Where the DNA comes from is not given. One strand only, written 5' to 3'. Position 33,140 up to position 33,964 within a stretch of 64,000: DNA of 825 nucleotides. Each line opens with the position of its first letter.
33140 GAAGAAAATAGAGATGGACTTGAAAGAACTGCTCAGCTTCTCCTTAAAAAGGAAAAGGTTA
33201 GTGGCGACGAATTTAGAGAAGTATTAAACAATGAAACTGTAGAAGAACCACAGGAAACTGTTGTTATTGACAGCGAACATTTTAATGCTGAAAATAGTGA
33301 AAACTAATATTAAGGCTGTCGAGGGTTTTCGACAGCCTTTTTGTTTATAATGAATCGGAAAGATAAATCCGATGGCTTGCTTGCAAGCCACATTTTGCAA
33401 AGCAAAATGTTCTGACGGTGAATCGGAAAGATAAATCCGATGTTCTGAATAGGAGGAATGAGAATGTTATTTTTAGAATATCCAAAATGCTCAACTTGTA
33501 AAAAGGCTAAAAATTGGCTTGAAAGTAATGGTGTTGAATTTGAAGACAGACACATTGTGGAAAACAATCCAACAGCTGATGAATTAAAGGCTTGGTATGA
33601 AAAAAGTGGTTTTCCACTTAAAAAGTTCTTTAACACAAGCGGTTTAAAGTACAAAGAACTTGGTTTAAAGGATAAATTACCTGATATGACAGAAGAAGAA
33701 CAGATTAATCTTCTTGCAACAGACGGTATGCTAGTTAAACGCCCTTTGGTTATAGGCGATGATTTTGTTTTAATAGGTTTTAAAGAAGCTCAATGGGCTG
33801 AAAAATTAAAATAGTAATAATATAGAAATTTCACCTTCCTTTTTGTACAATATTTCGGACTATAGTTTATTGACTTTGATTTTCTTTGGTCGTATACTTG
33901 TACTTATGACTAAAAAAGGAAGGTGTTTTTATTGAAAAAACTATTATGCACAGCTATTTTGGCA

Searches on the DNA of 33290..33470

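Call 21: search_rna_families(source=window, start=33290, end=33470, threshold=evalue, max_evalue=10, show_alignments=2)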
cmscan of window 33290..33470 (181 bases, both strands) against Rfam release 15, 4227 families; matches with E-value up to 10: 13.
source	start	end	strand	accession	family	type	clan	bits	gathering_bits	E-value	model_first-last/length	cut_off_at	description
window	33290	33352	+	RF00557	L10_leader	Cis-reg; leader;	-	23.3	44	0.039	62-138/138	5'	Ribosomal protein L10 leader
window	33290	33345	+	RF01859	Phe_leader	Cis-reg; leader;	-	23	55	0.058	74-125/125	5'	Phenylalanine leader peptide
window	33339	33407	+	RF00152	SNORD79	Gene; snRNA; snoRNA; CD-box;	CL00069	17.1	47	2.5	1-83/83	no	Small nucleolar RNA SNORD79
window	33290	33344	+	RF02452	ncr1575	Gene; sRNA;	-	16.5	60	3.5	158-212/212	5'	Bacillus sRNA ncr1575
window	33290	33346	+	RF01402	STnc150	Gene; sRNA;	-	16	60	0.14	208-267/267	5'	STnc150 Hfq binding RNA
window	33292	33366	+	RF02439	SpF56_sRNA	Gene; sRNA;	-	15.7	80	5.1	1-99/99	no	Streptococcus sRNA SpF56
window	33290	33346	+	RF00515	PyrR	Cis-reg;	-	15.5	54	5.9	59-115/115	5'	PyrR binding site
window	33338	33436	-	RF03155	TD-1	Cis-reg;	CL00124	15.4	64.5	2.2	1-120/120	no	TD-1 RNA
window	33363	33415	-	RF01725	SAM-I-IV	Cis-reg; riboswitch;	CL00012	14.4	41.1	7.1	1-99/99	no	SAM-I/IV (S-adenosyl methionine) riboswitch aptamer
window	33307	33454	-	RF00514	His_leader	Cis-reg; leader;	-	13.2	49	5.4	1-126/126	no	Histidine operon leader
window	33290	33347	-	RF00516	ylbH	Cis-reg; leader;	-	12.4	50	1.5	1-65/122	3'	ylbH leader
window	33451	33470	+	RF01234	SNORA47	Gene; snRNA; snoRNA; HACA-box;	-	10.1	45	6.9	1-20/138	3'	Small nucleolar RNA SNORA47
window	33290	33374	+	RF03046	Pseudomonadales-1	Gene; sRNA;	-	9.5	68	4.2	74-164/164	5'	Pseudomonadales-1 RNA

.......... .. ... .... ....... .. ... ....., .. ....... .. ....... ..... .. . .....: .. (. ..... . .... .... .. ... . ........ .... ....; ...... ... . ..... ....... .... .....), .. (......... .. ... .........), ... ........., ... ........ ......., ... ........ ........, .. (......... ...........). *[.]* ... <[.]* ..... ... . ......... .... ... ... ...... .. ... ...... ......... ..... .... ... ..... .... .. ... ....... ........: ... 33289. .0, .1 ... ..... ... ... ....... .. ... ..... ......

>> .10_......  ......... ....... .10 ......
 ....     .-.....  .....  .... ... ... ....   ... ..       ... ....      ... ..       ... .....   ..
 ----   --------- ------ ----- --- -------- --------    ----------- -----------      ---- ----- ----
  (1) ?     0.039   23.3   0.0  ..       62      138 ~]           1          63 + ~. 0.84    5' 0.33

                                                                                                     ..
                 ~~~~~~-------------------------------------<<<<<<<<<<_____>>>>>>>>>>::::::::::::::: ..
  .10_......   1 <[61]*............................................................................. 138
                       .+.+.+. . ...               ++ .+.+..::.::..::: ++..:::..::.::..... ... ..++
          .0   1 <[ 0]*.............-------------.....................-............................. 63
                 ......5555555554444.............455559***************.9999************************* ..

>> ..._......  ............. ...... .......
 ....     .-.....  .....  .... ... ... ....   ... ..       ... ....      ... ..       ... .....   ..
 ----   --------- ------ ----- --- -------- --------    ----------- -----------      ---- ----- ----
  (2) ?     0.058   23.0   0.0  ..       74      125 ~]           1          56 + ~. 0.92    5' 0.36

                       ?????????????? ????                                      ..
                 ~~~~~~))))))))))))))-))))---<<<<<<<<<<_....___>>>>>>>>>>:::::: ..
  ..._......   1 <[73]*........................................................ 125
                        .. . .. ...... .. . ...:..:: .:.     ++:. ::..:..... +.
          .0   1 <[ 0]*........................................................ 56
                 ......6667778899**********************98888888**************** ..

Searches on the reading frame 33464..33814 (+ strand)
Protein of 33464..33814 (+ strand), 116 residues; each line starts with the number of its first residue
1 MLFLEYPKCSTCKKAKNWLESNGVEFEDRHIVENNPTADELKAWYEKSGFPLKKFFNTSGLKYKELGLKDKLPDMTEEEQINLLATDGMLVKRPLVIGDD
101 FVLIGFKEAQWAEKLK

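Call 39: find_encoding_contigs(protein=window:33464-33814:+, flank=3000, max_places=10)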
Protein window:33464-33814:+ (116 aa): 25 contigs read that carry it; 10 places shown.
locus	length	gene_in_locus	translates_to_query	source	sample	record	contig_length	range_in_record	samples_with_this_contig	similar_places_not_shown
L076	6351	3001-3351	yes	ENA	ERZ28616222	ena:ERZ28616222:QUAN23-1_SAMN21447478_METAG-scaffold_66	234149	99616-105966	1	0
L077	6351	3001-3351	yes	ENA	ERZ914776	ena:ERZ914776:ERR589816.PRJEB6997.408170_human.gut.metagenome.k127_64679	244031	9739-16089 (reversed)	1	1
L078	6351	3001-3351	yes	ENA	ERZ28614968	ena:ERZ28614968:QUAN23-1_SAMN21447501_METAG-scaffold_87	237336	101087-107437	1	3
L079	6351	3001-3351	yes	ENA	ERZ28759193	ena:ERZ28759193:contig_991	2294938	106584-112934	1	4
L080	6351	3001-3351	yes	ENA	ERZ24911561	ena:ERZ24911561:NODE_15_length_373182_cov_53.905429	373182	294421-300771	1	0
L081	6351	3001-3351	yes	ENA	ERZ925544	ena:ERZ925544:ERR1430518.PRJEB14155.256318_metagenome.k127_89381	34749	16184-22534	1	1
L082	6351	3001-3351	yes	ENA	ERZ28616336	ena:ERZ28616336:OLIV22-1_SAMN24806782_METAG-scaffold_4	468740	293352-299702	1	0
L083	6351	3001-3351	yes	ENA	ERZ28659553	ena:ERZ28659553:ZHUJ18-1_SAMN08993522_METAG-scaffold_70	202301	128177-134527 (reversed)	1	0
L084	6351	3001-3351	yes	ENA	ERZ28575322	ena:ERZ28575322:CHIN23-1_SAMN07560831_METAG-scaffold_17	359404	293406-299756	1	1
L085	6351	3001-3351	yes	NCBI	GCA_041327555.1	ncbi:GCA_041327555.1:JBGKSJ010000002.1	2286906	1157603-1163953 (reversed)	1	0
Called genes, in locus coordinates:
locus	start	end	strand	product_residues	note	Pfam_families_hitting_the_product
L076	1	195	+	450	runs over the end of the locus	PF01171:ATP_bind_3, PF11734:TilS_C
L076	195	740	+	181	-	PF00156:Pribosyltran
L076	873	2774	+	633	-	PF06480:FtsH_ext, PF06068:TIP49 (faint), PF00004:AAA, PF17862:AAA_lid_3, PF01434:Peptidase_M41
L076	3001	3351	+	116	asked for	PF00462:Glutaredoxin, PF03960:ArsC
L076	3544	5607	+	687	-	PF07602:DUF1565 (weak), PF22842:Pel9A-like_beta_helix, PF13229:Beta_helix (weak), PF00404:Dockerin_1 (weak), PF18283:CBM77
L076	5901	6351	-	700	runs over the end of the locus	PF13089:PP_kinase_N, PF02503:PP_kinase, PF17941:PP_kinase_C_1, PF13091:PLDc_2 (weak), PF13090:PP_kinase_C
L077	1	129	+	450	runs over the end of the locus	PF01171:ATP_bind_3, PF11734:TilS_C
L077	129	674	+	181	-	PF00156:Pribosyltran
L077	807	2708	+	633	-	PF06480:FtsH_ext, PF06068:TIP49 (faint), PF00004:AAA, PF17862:AAA_lid_3, PF01434:Peptidase_M41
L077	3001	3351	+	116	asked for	PF00462:Glutaredoxin, PF03960:ArsC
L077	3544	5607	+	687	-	PF07602:DUF1565 (weak), PF22842:Pel9A-like_beta_helix, PF13229:Beta_helix (weak), PF00404:Dockerin_1 (weak), PF18283:CBM77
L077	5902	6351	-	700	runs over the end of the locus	PF13089:PP_kinase_N, PF02503:PP_kinase, PF17941:PP_kinase_C_1, PF13091:PLDc_2 (weak), PF13090:PP_kinase_C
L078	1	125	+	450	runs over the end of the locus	PF01171:ATP_bind_3, PF11734:TilS_C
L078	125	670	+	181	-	PF00156:Pribosyltran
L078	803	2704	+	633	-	PF06480:FtsH_ext, PF06068:TIP49 (faint), PF00004:AAA, PF17862:AAA_lid_3, PF01434:Peptidase_M41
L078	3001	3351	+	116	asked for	PF00462:Glutaredoxin, PF03960:ArsC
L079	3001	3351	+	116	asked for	PF00462:Glutaredoxin, PF03960:ArsC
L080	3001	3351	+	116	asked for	PF00462:Glutaredoxin, PF03960:ArsC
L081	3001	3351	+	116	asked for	PF00462:Glutaredoxin, PF03960:ArsC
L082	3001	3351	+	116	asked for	PF00462:Glutaredoxin, PF03960:ArsC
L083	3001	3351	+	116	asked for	PF00462:Glutaredoxin, PF03960:ArsC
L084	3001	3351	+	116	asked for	PF00462:Glutaredoxin, PF03960:ArsC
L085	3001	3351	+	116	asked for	PF00462:Glutaredoxin, PF03960:ArsC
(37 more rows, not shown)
